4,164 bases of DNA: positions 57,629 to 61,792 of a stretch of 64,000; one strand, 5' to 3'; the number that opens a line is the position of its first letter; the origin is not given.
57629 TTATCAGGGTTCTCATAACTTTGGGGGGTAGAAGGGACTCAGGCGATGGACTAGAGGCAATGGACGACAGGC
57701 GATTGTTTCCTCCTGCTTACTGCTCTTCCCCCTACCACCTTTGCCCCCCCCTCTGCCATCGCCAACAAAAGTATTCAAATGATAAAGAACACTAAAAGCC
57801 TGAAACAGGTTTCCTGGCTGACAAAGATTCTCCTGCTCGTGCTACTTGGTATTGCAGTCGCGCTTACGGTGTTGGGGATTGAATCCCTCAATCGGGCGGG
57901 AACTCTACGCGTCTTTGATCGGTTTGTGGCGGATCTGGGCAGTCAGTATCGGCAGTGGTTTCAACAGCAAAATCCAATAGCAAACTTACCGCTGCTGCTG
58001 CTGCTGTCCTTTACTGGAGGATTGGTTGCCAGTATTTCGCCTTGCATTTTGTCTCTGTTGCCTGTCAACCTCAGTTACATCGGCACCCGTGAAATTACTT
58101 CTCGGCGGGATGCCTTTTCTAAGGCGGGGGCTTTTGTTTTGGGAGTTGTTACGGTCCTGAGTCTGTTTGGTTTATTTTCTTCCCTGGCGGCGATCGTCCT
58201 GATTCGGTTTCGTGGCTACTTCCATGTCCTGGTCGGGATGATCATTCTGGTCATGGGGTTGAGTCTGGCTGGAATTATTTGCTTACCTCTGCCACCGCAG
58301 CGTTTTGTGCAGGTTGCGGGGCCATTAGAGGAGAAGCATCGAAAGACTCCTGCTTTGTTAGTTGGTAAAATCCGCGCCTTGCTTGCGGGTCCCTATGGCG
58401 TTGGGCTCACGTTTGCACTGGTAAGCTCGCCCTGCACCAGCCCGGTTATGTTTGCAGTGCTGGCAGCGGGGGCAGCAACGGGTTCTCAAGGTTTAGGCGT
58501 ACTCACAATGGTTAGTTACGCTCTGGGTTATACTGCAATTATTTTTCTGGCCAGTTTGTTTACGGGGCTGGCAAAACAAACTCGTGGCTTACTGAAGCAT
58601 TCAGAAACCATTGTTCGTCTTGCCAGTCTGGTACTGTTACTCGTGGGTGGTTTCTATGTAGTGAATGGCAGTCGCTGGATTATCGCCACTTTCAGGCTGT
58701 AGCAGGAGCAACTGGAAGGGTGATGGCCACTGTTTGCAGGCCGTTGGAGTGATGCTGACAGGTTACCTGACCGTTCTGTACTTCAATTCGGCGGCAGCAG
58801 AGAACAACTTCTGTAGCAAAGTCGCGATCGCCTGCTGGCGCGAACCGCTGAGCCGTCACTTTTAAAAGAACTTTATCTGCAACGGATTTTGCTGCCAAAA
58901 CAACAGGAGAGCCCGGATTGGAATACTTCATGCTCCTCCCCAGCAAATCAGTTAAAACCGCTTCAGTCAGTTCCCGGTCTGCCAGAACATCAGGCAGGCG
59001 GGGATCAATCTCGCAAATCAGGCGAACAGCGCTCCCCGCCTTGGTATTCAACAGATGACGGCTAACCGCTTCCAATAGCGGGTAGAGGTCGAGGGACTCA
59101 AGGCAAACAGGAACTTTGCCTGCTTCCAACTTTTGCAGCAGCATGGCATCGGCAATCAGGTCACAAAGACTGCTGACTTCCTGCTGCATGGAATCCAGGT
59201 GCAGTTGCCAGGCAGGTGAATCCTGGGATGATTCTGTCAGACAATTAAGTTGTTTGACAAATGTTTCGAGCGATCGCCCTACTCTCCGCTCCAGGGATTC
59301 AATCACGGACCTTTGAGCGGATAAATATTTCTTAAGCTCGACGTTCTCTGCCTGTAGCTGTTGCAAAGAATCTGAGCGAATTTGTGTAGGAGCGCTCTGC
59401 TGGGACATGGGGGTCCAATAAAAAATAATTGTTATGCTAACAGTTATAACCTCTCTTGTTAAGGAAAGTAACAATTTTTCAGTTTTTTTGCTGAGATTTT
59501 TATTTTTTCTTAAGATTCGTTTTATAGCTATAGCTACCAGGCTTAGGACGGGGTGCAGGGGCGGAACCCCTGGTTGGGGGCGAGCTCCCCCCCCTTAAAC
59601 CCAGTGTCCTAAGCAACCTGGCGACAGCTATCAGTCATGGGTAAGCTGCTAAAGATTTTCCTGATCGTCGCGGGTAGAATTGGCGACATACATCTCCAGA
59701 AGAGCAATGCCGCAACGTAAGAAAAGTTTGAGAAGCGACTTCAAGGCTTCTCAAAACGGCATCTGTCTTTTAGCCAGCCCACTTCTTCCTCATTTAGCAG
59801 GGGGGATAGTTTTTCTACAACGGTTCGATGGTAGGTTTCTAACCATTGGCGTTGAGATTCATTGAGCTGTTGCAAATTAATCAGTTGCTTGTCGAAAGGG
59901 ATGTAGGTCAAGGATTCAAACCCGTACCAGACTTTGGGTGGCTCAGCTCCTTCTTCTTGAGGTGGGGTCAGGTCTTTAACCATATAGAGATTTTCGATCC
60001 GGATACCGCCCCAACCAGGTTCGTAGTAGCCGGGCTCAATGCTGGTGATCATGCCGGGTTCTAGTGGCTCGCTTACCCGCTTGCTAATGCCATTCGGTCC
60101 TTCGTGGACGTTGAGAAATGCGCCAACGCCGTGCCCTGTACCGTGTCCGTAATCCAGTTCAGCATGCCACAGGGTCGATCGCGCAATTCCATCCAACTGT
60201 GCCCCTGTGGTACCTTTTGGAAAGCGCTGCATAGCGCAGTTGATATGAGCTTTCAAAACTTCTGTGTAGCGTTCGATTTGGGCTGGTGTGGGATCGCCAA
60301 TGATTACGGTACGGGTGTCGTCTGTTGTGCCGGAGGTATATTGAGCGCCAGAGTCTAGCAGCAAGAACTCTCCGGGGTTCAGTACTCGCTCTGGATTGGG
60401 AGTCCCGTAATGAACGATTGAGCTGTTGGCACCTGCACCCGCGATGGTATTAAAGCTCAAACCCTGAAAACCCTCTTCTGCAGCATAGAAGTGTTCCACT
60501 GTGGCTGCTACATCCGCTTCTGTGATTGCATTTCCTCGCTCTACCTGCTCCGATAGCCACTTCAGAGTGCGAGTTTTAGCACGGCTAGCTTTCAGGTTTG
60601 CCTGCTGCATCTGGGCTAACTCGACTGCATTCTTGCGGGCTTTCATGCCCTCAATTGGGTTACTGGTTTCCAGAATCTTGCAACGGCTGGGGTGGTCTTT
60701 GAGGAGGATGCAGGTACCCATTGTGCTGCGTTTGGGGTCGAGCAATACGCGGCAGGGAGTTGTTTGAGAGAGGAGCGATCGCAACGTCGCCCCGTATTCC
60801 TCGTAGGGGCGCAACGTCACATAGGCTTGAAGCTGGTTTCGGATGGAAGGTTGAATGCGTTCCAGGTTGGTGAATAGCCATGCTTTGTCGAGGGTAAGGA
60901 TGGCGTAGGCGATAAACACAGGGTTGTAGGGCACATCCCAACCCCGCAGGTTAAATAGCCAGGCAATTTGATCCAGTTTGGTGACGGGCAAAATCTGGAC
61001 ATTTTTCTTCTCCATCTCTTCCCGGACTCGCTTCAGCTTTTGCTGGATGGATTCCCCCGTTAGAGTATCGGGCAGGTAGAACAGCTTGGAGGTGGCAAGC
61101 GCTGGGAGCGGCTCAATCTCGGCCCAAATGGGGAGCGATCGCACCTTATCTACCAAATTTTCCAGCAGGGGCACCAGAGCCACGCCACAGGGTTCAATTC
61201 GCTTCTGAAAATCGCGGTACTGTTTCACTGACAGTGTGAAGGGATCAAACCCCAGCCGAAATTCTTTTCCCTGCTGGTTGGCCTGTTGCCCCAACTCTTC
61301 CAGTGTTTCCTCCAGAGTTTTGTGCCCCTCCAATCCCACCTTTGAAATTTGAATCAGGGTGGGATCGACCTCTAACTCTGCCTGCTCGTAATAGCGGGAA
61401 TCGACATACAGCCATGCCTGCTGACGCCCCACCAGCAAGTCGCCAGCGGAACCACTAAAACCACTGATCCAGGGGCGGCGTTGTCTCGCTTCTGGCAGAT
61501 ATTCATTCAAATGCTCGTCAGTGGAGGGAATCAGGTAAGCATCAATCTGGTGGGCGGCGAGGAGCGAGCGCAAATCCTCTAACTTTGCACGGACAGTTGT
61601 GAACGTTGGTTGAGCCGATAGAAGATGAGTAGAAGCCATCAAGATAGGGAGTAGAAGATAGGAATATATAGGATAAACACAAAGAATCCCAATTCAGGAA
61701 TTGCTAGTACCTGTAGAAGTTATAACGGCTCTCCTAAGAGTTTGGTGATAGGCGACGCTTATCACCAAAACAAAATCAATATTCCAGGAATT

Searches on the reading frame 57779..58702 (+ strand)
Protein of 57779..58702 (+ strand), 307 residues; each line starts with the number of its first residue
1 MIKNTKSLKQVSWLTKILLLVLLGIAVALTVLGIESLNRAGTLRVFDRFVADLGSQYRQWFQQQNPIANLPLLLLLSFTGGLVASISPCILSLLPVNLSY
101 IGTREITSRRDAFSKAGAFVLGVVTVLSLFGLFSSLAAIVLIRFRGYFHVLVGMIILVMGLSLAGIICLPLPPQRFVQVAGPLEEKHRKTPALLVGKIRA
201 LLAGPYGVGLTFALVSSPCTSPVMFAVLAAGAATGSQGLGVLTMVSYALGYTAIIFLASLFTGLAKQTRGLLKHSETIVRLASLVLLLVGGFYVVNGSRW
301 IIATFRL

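Call 4: search_protein_families(library=pfam, proteins=[window:57779-58702:+], max_evalue=0.01)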
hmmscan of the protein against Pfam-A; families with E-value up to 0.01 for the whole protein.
window:57779-58702:+ (307 aa): 1 family
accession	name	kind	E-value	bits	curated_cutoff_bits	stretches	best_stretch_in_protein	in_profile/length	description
PF02683.22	DsbD_TM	-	8.8e-11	41.9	27.1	1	73-263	4-186/219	Cytochrome C biogenesis protein transmembrane domain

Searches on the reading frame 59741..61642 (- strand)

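Call 64: search_protein_families(library=pfam, proteins=[window:59741-61642:-], max_evalue=0.001)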
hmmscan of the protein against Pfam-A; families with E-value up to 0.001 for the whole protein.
window:59741-61642:- (633 aa): 4 families
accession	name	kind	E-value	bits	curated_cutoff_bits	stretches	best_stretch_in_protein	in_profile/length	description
PF00557.29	Peptidase_M24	-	1.1e-56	192.3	23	1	344-556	2-207/208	Metallopeptidase family M24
PF16189.11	Creatinase_N_2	-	6.2e-48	163.3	29.7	1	180-341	3-161/161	Creatinase/Prolidase N-terminal domain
PF01321.24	Creatinase_N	-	8e-22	78.6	22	1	21-169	2-127/128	Creatinase/Prolidase N-terminal domain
PF16188.10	Peptidase_M24_C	-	9.1e-20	70.8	28.9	1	572-629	2-61/63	C-terminal region of peptidase_M24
